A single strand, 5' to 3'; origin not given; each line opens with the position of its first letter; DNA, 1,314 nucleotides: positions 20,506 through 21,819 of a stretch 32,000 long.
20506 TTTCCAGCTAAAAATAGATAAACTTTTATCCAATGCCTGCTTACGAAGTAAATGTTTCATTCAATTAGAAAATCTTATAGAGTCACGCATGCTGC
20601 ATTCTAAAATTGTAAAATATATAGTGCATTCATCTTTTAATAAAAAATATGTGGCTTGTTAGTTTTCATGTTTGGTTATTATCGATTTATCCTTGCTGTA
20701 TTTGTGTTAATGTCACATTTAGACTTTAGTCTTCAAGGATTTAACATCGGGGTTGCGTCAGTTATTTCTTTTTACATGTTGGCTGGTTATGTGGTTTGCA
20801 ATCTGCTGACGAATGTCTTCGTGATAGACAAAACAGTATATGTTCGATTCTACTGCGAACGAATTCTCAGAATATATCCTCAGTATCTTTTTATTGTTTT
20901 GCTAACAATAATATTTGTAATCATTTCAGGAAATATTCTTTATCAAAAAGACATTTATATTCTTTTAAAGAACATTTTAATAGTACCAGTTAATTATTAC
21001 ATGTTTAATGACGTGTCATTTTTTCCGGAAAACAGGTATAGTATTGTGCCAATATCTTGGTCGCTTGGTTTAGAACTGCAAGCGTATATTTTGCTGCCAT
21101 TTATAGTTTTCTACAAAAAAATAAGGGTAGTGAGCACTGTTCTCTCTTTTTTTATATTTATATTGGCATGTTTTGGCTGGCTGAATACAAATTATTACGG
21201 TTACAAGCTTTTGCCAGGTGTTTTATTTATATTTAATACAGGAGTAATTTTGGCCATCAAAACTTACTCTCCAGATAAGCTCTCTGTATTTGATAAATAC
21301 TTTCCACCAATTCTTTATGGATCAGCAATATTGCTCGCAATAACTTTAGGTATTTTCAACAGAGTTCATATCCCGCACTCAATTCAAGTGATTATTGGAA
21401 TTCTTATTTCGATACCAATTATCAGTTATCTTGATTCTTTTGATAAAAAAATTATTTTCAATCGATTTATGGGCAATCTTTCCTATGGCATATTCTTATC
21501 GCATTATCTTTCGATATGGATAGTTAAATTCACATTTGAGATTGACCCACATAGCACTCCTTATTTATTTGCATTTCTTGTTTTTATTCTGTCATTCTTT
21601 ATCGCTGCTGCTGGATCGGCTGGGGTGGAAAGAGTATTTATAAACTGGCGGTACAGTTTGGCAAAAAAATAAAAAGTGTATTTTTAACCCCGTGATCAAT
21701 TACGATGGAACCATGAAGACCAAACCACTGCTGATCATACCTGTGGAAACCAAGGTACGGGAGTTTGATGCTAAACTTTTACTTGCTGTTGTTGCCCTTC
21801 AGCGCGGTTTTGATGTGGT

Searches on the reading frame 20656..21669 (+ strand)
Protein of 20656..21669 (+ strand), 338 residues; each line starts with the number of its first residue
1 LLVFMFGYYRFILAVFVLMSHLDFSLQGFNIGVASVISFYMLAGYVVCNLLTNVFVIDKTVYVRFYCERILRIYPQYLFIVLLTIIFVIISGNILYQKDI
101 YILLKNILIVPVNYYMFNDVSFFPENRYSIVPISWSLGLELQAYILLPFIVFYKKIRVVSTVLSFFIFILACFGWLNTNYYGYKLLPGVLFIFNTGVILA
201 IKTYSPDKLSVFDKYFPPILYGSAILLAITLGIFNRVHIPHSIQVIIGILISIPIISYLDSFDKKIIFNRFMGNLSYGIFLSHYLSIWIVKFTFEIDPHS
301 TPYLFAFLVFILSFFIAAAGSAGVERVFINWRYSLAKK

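Call 6: search_protein_families(library=pfam, proteins=[window:20656-21669:+], max_evalue=0.001)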
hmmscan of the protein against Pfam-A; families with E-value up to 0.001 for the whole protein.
window:20656-21669:+ (338 aa): 1 family
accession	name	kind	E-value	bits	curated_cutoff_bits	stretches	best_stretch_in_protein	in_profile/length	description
PF01757.29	Acyl_transf_3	-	1.5e-14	54.2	31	1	10-318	8-322/326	Acyltransferase domain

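Call 35: search_protein_families(library=ncbifam, proteins=[window:20656-21669:+], max_evalue=0.00001)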
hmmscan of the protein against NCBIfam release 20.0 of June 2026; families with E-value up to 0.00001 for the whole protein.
window:20656-21669:+ (338 aa): 0 families
